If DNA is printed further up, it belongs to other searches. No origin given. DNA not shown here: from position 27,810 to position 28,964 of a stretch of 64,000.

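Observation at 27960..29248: Two non-ribosomal genes inserted between fusA and tuf in the str operon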

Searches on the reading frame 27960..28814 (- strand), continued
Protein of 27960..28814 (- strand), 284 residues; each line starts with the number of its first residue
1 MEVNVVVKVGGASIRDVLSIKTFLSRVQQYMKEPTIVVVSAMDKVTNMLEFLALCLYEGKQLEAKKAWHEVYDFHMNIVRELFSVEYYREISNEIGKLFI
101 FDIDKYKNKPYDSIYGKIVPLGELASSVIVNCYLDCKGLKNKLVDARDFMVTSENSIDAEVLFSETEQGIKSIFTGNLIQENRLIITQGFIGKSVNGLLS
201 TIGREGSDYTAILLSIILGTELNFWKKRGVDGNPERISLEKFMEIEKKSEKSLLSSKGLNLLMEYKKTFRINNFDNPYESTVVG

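Call 12: find_encoding_contigs(protein=P0006, flank=8000, max_places=3)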
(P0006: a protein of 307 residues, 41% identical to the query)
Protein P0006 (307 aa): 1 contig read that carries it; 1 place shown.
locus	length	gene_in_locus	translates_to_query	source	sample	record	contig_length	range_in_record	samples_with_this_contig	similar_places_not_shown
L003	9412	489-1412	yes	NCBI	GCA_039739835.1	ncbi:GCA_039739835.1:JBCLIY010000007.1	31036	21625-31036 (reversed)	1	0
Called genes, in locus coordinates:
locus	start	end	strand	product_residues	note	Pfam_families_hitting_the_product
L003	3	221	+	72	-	?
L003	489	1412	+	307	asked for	PF00696:AA_kinase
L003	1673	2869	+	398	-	PF00009:GTP_EFTU, PF03144:GTP_EFTU_D2, PF03143:GTP_EFTU_D3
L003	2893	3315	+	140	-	PF00338:Ribosomal_S10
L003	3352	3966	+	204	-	PF00297:Ribosomal_L3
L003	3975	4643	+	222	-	PF00573:Ribosomal_L4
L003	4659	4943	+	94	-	PF00276:Ribosomal_L23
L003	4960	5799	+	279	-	PF00181:Ribosomal_L2_N, PF03947:Ribosomal_L2_C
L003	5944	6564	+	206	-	PF13238:AAA_18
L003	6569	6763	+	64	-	PF00438:S-AdoMet_synt_N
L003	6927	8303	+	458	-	PF02784:Orn_Arg_deC_N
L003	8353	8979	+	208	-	-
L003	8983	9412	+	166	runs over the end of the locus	PF00856:SET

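Call 22: find_encoding_contigs(protein=P0106, flank=8000, max_places=3)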
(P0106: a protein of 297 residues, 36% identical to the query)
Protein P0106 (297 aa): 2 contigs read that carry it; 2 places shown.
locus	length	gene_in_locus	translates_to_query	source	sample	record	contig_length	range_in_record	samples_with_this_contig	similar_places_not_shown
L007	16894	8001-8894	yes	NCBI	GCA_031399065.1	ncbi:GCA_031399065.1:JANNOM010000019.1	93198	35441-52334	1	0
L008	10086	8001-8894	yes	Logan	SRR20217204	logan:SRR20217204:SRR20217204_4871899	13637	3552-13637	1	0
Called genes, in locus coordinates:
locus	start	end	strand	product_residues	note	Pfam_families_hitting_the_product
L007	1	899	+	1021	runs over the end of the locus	PF05170:AsmA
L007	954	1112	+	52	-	-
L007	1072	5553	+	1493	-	PF18962:Por_Secre_tail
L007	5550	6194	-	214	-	PF28549:NDPSase_N, PF00293:NUDIX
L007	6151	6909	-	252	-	PF13175:AAA_15 (faint), PF00005:ABC_tran, PF02463:SMC_N (faint), PF13304:AAA_21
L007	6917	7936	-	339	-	PF00316:FBPase, PF18913:FBPase_C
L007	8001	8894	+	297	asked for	PF00696:AA_kinase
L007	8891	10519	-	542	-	PF00005:ABC_tran, PF02463:SMC_N (faint), PF13304:AAA_21 (faint), PF12848:ABC_tran_Xtn, PF00005:ABC_tran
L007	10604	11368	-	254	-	PF13085:Fer2_3, PF13187:Fer4_9 (faint), PF12838:Fer4_7, PF13183:Fer4_8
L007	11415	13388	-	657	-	PF00890:FAD_binding_2, PF02910:Succ_DH_flav_C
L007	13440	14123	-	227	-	-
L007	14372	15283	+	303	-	PF01039:Carboxyl_trans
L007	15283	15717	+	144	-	PF01668:SmpB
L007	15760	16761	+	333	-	-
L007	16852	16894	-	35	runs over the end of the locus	-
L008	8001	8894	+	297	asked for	PF00696:AA_kinase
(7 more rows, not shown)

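Call 23: find_encoding_contigs(protein=P0051, flank=8000, max_places=3)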
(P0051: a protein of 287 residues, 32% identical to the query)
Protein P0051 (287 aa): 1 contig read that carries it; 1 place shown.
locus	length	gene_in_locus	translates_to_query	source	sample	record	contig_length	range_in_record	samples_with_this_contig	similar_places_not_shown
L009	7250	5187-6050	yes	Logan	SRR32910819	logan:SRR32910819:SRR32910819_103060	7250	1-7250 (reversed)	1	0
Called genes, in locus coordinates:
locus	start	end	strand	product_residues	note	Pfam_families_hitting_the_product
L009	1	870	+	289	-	?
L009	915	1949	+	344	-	PF01979:Amidohydro_1, PF12890:DHOase (weak)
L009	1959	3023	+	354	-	PF01180:DHO_dh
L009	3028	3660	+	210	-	PF00156:Pribosyltran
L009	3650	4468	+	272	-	PF00215:OMPdecase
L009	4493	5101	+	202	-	-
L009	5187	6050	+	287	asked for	PF00696:AA_kinase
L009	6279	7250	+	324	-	?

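Call 37: search_protein_families(library=ncbifam, proteins=[L009:4493-5101:+], max_evalue=0.001)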
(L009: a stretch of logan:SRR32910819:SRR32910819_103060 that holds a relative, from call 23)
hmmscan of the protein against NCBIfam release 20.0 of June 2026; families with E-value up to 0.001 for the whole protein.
L009:4493-5101:+ (202 aa): 0 families

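Call 38: predict_structure(alignment_id=A3)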
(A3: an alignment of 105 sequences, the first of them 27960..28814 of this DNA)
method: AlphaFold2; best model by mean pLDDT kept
length: 284 residues; sequences in the alignment: 105
mean_pLDDT: 95.5   pTM: 0.93
mean pLDDT of the five models: 95.5, 95.3, 95.0, 94.8, 94.7
residues with pLDDT >= 90: 266; 70-90: 17; 50-70: 1; < 50: 0
segments of 3 or more residues with pLDDT < 50: none
pLDDT, mean of each block of 10 residues (from residue 1): 91 96 92 94 97 98 98 98 95 96 93 97 98 97 98 97 98 95 96 97 93 98 94 93 93 92 97 92 97
secondary structure, 60 per line:
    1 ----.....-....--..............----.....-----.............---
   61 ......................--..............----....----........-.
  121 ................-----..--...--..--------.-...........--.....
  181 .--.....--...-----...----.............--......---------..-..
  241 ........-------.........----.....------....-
elements in order: E5-9 H11-14 H17-30 E35-39 H45-57 H61-82 H85-98 H103-106 H111-118 H120-136 H163-173 H176-181 E184-188 E191-193 E199-201 H206-218 E221-226 H239-248 H256-264 E269-273 E280-283

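Call 40: search_protein_representatives(alignment_id=A2)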
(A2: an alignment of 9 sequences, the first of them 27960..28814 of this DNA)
Query: 9 sequences, 288 profile positions. Proteins with E-value up to 0.001 (for the whole library): 14118; up to 1e-10: 7415; up to 1e-30: 1232. The best 150 are listed.
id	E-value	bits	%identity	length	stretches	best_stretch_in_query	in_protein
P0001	9.7e-136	468.1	-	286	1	3-286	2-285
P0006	3.1e-111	387.6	-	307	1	1-287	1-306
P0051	2.1e-104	365.2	-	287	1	5-287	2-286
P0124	1.5e-99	349.3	-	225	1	66-287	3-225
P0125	6.7e-94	330.8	-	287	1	3-286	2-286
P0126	1.6e-87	309.8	-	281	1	5-287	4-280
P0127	4.1e-74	265.8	-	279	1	1-287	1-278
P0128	1.5e-64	234.4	-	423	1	5-287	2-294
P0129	2.9e-62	227.0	-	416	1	4-287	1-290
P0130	6.0e-62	225.9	-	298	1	5-287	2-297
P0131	5.7e-61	222.7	-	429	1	3-285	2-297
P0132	9.4e-61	222.0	-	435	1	5-287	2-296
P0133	2.4e-60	220.6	-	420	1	3-287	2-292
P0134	2.9e-60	220.4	-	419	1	6-287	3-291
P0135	3.9e-60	220.0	-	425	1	4-284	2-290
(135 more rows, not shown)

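Call 42: fold_search(model_id=the predicted structure, library=pdb)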
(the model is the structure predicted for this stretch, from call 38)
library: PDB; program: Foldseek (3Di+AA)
matches with E <= 10: 615; with E <= 0.001: 118
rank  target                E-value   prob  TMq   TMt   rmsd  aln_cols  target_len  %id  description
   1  2j0w                  8.6e-18  1.00  0.81  0.53   4.0       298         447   22  Crystal structure of E. coli aspartokinase III in complex with aspartate and ADP (R-state) (released 2006-08-10)
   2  2cdq_A                1.2e-17  1.00  0.81  0.51   4.1       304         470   21  Crystal structure of Arabidopsis thaliana aspartate kinase complexed with lysine and S- adenosylmethionine (released 2006-05-30)
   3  2j0x_B                1.3e-17  1.00  0.86  0.56   2.8       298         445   23  CRYSTAL STRUCTURE OF E. COLI ASPARTOKINASE III IN COMPLEX WITH LYSINE AND ASPARTATE (T-STATE) (released 2006-08-10)
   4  3c1n_A                2.0e-17  1.00  0.82  0.53   3.3       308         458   22  Crystal Structure of Allosteric Inhibition Threonine-sensitive Aspartokinase from Methanococcus jannaschii with L-thre (released 2008-03-25)
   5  3c1n_C                2.2e-17  1.00  0.81  0.52   3.8       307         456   22  Crystal Structure of Allosteric Inhibition Threonine-sensitive Aspartokinase from Methanococcus jannaschii with L-thre (released 2008-03-25)
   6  3c1m_A                2.4e-17  1.00  0.82  0.52   3.7       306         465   22  Cyrstal Structure of threonine-sensitive aspartokinase from Methanococcus jannaschii with MgAMP-PNP and L-aspartate (released 2008-03-25)
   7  3c1n_B                3.2e-16  1.00  0.81  0.52   3.7       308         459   22  Crystal Structure of Allosteric Inhibition Threonine-sensitive Aspartokinase from Methanococcus jannaschii with L-thre (released 2008-03-25)
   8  2hmf_A                3.4e-16  1.00  0.80  0.51   3.6       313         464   22  Structure of a Threonine Sensitive Aspartokinase from Methanococcus jannaschii Complexed with Mg-ADP and Aspartate (released 2006-10-17)
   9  3c1m_D                5.4e-16  1.00  0.82  0.52   3.7       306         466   22  Cyrstal Structure of threonine-sensitive aspartokinase from Methanococcus jannaschii with MgAMP-PNP and L-aspartate (released 2008-03-25)
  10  3c1n_D                5.7e-16  1.00  0.80  0.52   3.8       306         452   23  Crystal Structure of Allosteric Inhibition Threonine-sensitive Aspartokinase from Methanococcus jannaschii with L-thre (released 2008-03-25)
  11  3c1m_C                1.7e-15  1.00  0.81  0.51   3.7       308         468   23  Cyrstal Structure of threonine-sensitive aspartokinase from Methanococcus jannaschii with MgAMP-PNP and L-aspartate (released 2008-03-25)
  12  3tvi_F                5.4e-14  1.00  0.72  0.49   4.3       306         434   19  Crystal structure of Clostridium acetobutylicum aspartate kinase (CaAK): An important allosteric enzyme for industrial (released 2011-11-09)
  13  3tvi_C                6.4e-14  1.00  0.72  0.49   4.2       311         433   18  Crystal structure of Clostridium acetobutylicum aspartate kinase (CaAK): An important allosteric enzyme for industrial (released 2011-11-09)
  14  3tvi_E                6.8e-14  1.00  0.75  0.50   3.8       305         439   18  Crystal structure of Clostridium acetobutylicum aspartate kinase (CaAK): An important allosteric enzyme for industrial (released 2011-11-09)
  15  3tvi_G                8.5e-14  1.00  0.73  0.49   3.9       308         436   17  Crystal structure of Clostridium acetobutylicum aspartate kinase (CaAK): An important allosteric enzyme for industrial (released 2011-11-09)
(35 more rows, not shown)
